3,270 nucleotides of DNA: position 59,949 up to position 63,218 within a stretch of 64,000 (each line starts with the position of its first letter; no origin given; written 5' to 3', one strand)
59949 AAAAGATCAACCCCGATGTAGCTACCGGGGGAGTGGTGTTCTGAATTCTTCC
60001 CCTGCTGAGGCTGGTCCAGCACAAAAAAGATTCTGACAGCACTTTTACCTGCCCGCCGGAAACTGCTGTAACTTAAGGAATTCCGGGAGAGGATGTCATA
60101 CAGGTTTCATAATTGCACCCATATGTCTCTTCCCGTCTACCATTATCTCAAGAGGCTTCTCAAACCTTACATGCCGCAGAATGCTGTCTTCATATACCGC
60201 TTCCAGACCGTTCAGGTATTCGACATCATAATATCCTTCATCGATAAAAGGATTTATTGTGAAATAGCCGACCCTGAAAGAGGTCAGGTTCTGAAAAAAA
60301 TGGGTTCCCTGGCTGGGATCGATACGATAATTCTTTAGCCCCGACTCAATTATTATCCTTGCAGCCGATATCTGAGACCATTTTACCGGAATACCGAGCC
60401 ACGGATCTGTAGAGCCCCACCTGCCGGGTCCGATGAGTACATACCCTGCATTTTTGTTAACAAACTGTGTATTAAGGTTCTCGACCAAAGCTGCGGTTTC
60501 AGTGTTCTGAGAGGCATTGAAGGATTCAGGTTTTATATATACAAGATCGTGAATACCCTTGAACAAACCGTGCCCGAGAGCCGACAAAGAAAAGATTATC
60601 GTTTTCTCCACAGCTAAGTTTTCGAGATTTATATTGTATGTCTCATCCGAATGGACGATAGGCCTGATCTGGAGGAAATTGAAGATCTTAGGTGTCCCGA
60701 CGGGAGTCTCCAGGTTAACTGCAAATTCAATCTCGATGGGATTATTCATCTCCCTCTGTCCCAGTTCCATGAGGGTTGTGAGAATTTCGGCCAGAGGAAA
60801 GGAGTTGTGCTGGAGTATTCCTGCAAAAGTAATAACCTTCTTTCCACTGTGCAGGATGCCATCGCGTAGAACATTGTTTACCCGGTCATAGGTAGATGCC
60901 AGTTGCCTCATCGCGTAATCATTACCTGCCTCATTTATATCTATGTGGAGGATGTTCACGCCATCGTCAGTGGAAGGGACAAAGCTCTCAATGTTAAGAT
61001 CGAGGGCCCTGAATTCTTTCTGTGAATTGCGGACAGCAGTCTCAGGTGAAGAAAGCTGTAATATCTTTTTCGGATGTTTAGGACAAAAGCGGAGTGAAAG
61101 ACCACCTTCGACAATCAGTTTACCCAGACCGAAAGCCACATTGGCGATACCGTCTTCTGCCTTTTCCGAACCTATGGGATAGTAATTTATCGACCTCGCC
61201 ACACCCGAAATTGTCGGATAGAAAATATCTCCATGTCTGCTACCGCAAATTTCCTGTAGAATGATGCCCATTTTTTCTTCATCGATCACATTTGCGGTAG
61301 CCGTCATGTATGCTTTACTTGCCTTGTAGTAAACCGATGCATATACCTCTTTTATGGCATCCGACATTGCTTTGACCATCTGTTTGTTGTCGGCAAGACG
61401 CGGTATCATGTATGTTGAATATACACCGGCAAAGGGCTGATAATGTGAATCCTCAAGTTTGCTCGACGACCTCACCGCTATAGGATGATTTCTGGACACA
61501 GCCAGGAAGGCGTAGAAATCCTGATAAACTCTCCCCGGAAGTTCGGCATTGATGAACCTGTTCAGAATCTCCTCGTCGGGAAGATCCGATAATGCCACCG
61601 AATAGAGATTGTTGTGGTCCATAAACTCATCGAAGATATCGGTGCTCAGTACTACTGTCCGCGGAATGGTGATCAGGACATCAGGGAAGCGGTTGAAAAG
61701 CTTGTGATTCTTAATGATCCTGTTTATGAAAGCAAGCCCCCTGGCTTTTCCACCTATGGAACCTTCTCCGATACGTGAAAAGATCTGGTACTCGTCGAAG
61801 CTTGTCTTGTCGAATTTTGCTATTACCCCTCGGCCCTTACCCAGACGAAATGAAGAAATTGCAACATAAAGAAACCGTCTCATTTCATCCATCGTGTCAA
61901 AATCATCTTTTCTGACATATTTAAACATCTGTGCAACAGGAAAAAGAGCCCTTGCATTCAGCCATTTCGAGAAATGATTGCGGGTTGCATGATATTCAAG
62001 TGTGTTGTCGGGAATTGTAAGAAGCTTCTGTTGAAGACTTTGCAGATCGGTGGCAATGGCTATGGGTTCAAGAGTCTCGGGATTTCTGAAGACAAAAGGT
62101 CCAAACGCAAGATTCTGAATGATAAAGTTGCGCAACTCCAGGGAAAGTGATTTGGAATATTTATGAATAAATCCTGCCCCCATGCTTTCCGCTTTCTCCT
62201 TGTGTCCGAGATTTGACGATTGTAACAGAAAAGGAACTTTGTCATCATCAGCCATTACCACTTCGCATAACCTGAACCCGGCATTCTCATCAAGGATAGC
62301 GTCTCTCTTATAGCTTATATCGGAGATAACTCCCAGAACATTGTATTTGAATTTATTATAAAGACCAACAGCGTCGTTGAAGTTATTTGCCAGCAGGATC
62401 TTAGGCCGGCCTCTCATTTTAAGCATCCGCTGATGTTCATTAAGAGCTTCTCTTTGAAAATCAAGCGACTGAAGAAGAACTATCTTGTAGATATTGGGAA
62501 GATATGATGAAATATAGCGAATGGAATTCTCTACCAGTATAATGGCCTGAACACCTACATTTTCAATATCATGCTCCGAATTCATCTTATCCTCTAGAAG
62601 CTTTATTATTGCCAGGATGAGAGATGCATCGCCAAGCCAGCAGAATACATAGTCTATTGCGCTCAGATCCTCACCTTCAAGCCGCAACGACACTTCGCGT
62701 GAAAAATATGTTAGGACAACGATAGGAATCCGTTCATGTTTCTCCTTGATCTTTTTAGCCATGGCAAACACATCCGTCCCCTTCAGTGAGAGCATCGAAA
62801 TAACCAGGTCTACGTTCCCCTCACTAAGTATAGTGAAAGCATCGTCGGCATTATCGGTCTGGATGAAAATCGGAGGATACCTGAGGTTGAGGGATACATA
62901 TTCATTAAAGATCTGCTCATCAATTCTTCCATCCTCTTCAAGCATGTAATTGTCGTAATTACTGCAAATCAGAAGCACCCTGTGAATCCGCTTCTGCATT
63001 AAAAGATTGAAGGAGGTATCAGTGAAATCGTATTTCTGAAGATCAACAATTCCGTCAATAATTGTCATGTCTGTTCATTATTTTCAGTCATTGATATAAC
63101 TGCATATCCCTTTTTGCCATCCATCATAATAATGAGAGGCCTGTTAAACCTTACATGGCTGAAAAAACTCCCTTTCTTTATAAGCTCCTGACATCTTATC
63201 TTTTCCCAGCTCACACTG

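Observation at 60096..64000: Translationally coupled tandem ATP-grasp (PPDK_N) paralogs with no swivel-His or PEP-binding domain and a shared, unrecognised C-terminal module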

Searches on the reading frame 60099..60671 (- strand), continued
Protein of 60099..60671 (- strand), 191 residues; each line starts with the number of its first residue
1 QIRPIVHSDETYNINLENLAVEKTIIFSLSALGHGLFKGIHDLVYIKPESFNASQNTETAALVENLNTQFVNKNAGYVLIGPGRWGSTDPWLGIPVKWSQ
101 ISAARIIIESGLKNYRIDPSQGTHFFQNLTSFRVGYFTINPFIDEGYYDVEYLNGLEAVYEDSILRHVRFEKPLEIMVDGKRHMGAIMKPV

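Call 59: list_cluster_members(proteins=[P0161, P0127, P0148, P0132, P0138, P0208, P0135, P0157, P0219, P0155])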
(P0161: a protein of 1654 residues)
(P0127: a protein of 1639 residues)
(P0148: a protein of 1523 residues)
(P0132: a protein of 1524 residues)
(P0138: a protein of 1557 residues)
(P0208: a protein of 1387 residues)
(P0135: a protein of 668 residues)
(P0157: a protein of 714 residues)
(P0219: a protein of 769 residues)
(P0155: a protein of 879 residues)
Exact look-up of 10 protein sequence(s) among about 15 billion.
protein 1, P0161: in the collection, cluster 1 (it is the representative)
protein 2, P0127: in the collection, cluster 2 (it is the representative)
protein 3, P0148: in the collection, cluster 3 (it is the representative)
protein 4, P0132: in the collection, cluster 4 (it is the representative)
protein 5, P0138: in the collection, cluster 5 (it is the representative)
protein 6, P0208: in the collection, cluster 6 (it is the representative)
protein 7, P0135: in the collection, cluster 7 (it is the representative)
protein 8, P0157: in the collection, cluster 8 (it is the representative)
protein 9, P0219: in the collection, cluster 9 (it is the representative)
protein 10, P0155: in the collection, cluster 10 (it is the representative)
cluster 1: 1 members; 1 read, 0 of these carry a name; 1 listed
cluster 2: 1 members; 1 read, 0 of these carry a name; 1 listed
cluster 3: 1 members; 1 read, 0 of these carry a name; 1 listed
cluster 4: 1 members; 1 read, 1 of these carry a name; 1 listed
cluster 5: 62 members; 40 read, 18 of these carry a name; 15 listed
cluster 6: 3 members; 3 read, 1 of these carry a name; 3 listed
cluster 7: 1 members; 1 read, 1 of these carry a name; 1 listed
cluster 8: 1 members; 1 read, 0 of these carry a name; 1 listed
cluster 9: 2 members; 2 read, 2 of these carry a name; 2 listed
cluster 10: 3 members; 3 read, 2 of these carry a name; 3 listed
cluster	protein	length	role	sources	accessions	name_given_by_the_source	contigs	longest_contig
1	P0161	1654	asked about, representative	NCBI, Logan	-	-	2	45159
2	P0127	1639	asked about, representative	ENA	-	-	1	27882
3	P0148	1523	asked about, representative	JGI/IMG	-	-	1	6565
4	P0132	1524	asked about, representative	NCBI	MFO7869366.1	MAG: PEP/pyruvate-binding domain-containing protein [Bacteroidales bacterium]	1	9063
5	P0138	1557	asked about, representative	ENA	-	-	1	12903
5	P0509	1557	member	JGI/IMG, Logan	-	hypothetical protein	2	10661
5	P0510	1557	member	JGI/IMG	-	hypothetical protein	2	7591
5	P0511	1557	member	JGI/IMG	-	hypothetical protein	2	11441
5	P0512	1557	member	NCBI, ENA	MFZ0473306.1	MAG: PEP/pyruvate-binding domain-containing protein [Bacteroidales bacterium]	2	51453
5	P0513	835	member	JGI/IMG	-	hypothetical protein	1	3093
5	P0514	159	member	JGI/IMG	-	hypothetical protein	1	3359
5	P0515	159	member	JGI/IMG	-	hypothetical protein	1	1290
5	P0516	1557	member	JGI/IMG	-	hypothetical protein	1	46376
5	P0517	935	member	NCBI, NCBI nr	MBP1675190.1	MAG: hypothetical protein H6Q24_1328, partial [Bacteroidetes bacterium] | hypothetical protein [Bacteroidota bacterium]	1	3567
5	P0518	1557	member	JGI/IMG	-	hypothetical protein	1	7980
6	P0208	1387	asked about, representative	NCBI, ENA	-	-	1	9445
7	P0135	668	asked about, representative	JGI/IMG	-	hypothetical protein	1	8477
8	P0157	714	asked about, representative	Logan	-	-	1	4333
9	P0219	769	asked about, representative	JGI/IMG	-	hypothetical protein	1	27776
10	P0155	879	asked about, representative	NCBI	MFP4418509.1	MAG: PEP/pyruvate-binding domain-containing protein, partial [Chitinispirillaceae ...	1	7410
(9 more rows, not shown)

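Call 75: find_encoding_contigs(protein=P0385, flank=6000, max_places=1)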
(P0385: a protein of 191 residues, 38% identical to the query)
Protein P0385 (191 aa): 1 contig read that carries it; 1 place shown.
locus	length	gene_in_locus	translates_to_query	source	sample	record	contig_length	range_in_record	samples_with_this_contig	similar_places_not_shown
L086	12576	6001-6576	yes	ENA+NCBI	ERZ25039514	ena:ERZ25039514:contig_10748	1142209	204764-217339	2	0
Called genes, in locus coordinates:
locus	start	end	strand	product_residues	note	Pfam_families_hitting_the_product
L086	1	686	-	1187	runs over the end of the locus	PF00801:PKD (faint), PF13585:CHU_C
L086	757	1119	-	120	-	-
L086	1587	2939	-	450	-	PF02812:ELFV_dehydrog_N, PF00208:ELFV_dehydrog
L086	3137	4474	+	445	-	-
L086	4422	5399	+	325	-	PF01326:PPDK_N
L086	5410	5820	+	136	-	-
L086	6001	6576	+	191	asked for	-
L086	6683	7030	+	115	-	-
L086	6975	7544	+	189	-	-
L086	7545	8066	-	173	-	PF07992:Pyr_redox_2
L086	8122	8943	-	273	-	PF14691:Fer4_20, PF00070:Pyr_redox (faint), PF01266:DAO (faint), PF07992:Pyr_redox_2, PF13450:NAD_binding_8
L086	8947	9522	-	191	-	PF10418:DHODB_Fe-S_bind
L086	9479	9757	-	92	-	-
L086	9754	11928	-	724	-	PF00111:Fer2, PF13510:Fer2_4, PF10588:NADH-G_4Fe-4S_3 (weak), PF12838:Fer4_7 (weak), PF22117:Fer4_Nqo3, PF04879:Molybdop_Fe4S4, PF00384:Molybdopterin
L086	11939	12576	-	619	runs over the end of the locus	PF01512:Complex1_51K, PF10531:SLBB (faint), PF10589:NADH_4Fe-4S, PF00037:Fer4, PF13237:Fer4_10, PF12838:Fer4_7 (weak), PF13187:Fer4_9, PF00037:Fer4 (weak), +3 more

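Call 76: find_encoding_contigs(protein=P0353, flank=6000, max_places=1)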
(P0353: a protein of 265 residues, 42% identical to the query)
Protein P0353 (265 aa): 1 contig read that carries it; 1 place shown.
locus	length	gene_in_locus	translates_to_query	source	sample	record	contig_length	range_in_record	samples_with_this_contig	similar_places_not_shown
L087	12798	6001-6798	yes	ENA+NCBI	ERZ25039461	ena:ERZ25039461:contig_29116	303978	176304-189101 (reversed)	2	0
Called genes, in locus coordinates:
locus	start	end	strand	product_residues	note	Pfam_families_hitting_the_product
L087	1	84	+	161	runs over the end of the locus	PF01177:Asp_Glu_race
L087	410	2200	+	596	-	PF01558:POR, PF01855:POR_N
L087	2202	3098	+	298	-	PF02775:TPP_enzyme_C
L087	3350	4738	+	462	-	-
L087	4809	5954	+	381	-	PF19027:DUF5752 (faint), PF01326:PPDK_N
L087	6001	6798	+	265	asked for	-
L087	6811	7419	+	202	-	PF00072:Response_reg (weak)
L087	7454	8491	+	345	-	-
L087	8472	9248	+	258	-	PF01326:PPDK_N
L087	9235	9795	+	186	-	-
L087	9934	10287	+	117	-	PF02566:OsmC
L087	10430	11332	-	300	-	PF00698:Acyl_transf_1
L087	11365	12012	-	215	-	PF01227:GTP_cyclohydroI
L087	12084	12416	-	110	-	PF01242:PTPS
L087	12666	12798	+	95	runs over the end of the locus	PF04480:DUF559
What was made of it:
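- Apparent tail-only ORFs are frameshift fragments (calls 75, 76).
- Tried and rejected: Short tail-only ORFs on long contigs are frameshift fragments of full-length genes in long-read MAGs (calls 75, 76).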

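Call 83: find_related_loci(query=A7, collection=metagenome_contigs, flank=8000)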
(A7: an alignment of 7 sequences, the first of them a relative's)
Query A7 (617 aa) in metagenome_contigs; peptide patterns used: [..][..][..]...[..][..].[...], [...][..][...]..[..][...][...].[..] (x = any residue, [..] = any of these).
600 stretches matched a pattern (row limit reached: there are more); 589 encode a relative of the query (tblastn E <= 1e-3); the best 80 are kept; 80 distinct loci.
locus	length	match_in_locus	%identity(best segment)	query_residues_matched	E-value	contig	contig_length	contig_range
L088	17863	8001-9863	50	1-615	0e+0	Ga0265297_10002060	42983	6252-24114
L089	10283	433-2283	49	1-616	0e+0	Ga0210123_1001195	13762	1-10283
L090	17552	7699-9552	49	1-612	0e+0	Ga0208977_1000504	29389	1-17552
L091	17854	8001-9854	48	1-614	0e+0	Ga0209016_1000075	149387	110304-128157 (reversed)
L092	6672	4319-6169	46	1-613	0e+0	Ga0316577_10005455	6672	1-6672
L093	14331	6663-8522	46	2-615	0e+0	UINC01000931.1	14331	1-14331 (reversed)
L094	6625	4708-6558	45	1-613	0e+0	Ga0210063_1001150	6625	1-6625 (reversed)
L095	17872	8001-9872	47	2-615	0e+0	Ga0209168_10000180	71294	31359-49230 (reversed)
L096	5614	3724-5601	46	2-616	0e+0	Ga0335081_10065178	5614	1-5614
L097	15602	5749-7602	46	2-615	7e-179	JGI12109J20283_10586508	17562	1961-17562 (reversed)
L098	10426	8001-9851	45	1-613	8e-179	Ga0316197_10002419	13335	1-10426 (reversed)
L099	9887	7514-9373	45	1-616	2e-178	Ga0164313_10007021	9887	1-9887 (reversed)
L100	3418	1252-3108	44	1-615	0e+0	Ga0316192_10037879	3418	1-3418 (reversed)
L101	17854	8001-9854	46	2-615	1e-178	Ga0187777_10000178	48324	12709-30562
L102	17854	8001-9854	45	1-615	1e-178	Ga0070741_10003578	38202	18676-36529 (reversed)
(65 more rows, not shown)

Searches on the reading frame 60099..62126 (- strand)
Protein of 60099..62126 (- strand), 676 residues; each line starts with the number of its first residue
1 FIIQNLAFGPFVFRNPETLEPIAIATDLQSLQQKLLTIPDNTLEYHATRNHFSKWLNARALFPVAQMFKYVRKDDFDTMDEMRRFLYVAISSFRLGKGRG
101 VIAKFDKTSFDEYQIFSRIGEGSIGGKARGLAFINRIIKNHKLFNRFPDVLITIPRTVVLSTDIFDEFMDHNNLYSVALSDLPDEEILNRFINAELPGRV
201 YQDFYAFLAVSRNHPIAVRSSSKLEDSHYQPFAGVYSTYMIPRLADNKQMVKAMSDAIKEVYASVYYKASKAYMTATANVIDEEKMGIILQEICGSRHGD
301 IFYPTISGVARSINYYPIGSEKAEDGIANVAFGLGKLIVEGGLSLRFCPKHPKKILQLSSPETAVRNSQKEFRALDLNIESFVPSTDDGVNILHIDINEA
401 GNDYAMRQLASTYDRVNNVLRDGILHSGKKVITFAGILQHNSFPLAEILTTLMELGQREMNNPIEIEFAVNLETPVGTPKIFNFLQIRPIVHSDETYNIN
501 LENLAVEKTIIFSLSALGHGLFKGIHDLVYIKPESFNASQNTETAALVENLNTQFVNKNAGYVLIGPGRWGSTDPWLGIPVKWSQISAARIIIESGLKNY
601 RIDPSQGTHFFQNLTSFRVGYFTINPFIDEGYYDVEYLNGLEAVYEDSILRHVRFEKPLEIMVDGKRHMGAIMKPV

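Call 65: predict_structure(alignment_id=A5)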
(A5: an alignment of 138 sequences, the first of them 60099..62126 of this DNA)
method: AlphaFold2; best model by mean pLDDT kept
length: 676 residues; sequences in the alignment: 138
mean_pLDDT: 81.5   pTM: 0.70
mean pLDDT of the five models: 81.5, 80.0, 79.8, 79.2, 79.2
residues with pLDDT >= 90: 211; 70-90: 354; 50-70: 78; < 50: 33
segments of 3 or more residues with pLDDT < 50: 1-4, 225-234, 492-496, 604-616
pLDDT, mean of each block of 10 residues (from residue 1): 53 90 84 91 90 81 78 85 88 66 57 70 77 82 86 88 91 86 92 92 85 87 47 59 87 93 84 64 74 90 92 71 83 81 83 86 85 88 83 88 87 91 89 93 95 88 85 86 83 52 88 80 90 84 88 87 87 69 80 77 49 55 80 91 91 92 81 87
secondary structure, 60 per line:
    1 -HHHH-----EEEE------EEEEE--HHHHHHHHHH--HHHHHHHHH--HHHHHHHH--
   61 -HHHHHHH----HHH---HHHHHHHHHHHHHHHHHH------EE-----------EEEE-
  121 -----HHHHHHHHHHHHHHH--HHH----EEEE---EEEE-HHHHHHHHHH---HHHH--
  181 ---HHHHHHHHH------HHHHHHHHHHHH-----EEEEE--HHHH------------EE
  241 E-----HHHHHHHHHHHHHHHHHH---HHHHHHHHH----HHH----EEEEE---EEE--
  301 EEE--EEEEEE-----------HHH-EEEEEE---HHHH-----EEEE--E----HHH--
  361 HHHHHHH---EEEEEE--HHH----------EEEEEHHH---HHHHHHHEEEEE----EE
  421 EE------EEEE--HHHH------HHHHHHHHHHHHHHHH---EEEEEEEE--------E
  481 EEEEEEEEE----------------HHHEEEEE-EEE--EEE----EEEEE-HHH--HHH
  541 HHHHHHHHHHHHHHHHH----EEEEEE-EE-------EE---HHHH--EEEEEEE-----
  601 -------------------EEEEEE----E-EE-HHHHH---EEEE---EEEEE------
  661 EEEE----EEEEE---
elements in order (helices of 4 or more, strands of 3 or more residues): H2-5 E11-14 E21-25 H28-37 H40-48 H51-58 H62-68 H79-96 E116-119 H126-140 E150-153 E157-160 H162-171 H175-178 H184-192 H199-210 E216-220 H223-226 E239-241 H247-264 H268-276 E288-292 E296-298 E301-303 E306-311 E327-332 H336-339 E345-348 H361-367 E371-376 E392-396 H403-409 E410-414 E419-422 E429-432 H435-438 H445-460 E464-471 E480-489 E509-513 E515-517 E520-522 E527-531 H538-557 E562-567 H583-586 E589-595 E620-625 H635-639 E643-646 E650-654 E661-664 E669-673
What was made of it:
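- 61779..62111 (-): Linker (residues about 320-430): beta-hairpin plus helical bundle, DUF5752-like, with the YH.......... motif. Secondary structure from call 65.
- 60288..60314 (-): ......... motif (residues 919-927) with invariant His923, on a loop predicted with low confidence. Residues 918-930 have pLDDT<50 in the 315-990 model (call 65).
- The linker + grasp + tail unit has pTM 0.70, and the His loop there is below pLDDT 50 (call 65).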

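Call 67: fold_search(model_id=the predicted structure, library=pdb)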
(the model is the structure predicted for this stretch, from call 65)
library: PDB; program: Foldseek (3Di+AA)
matches with E <= 10: 193; with E <= 0.001: 21
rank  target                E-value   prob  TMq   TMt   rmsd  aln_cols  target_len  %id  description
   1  5hv1                  3.8e-12  1.00  0.33  0.27   5.6       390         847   17  Rifampin phosphotransferase in complex with AMPPNP and rifampin from Listeria monocytogenes (released 2016-03-30)
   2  5hv3                  8.9e-11  1.00  0.34  0.28   5.4       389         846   16  Rifampin phosphotransferase G527Y mutant in complex with AMPPNP from Listeria monocytogenes (released 2016-03-30)
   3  5hv2                  1.3e-10  1.00  0.30  0.25   9.7       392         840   16  Rifampin phosphotransferase G527Y mutant from Listeria monocytogenes (released 2016-03-30)
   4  5fbs                  1.5e-10  1.00  0.32  0.28   5.6       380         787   17  Crystal structure of rifampin phosphotransferase RPH-Lm from Listeria monocytogenes in complex with ADP and magnesium (released 2016-01-13)
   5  2ols                  1.7e-10  1.00  0.35  0.33   8.0       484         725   14  The crystal structure of the phosphoenolpyruvate synthase from Neisseria meningitidis (released 2007-02-20)
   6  5hv6_A                2.2e-10  1.00  0.30  0.61  10.4       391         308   16  The ATP binding domain of rifampin phosphotransferase from Listeria monocytogenes (released 2016-03-30)
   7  9goj                  2.6e-10  1.00  0.26  0.46   8.1       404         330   14  Crystal structure of HpeI from Rhodococcus rhodochrous GD02 (released 2025-05-21)
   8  5hv6_B                4.2e-09  1.00  0.28  0.58  10.8       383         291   15  The ATP binding domain of rifampin phosphotransferase from Listeria monocytogenes (released 2016-03-30)
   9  1kbl                  3.1e-06  1.00  0.29  0.23  13.1       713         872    9  PYRUVATE PHOSPHATE DIKINASE (released 2002-01-30)
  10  5jvl_A                6.7e-06  1.00  0.28  0.23  14.4       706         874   10  C4-type pyruvate phospate dikinase: nucleotide binding domain with bound ATP analogue (released 2017-04-05)
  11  1dik                  8.3e-06  1.00  0.30  0.25  11.7       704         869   10  PYRUVATE PHOSPHATE DIKINASE (released 1996-04-03)
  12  5lu4_A                9.8e-06  1.00  0.28  0.23  11.9       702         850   10  C4-type pyruvate phosphate dikinase: conformational intermediate of central domain in the swiveling mechanism (released 2017-05-24)
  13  5lu4_B                1.1e-05  1.00  0.27  0.23  12.3       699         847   10  C4-type pyruvate phosphate dikinase: conformational intermediate of central domain in the swiveling mechanism (released 2017-05-24)
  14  5jvn                  7.3e-05  1.00  0.25  0.20  15.3       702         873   10  C3-type pyruvate phosphate dikinase: intermediate state of the central domain in the swiveling mechanism (released 2017-04-05)
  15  2dik                  1.0e-04  1.00  0.30  0.25  12.4       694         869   10  R337A MUTANT OF PYRUVATE PHOSPHATE DIKINASE (released 1999-09-13)
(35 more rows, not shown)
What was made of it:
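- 60639..61760 (-): PPDK_N-type ATP-grasp (residues 437-810) with GGK441, R533-S-S-S, E539-D540, E779-I-E781 and LQ800-I-R802-P. Foldseek: RPH 5hv1 E 3.8e-12, PEPS 2ols, HpeI 9goj, PPDK 1kbl (call 67).
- On PEP synthase / PPDK (EC 2.7.9.1-2): Foldseek probability 1.00 to 2ols, 1kbl and 1dik (call 67).
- Closest known: Rifampin phosphotransferase. Same: Best structural match for the ATP-grasp (Foldseek E 3.8e-12, about 390 aligned columns, call 67).
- Foldseek probability 1.00 to RPH, PEPS, HpeI and PPDK (call 67).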

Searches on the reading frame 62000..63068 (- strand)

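Call 12: search_protein_families(library=pfam, proteins=[window:62000-63068:-], max_evalue=10)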
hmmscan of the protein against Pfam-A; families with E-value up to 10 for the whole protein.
window:62000-63068:- (356 aa): 1 family
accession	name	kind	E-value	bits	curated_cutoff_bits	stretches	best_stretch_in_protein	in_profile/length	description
PF00072.30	Response_reg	-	2e-08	34.8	30.2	1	70-142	27-98/111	Response regulator receiver domain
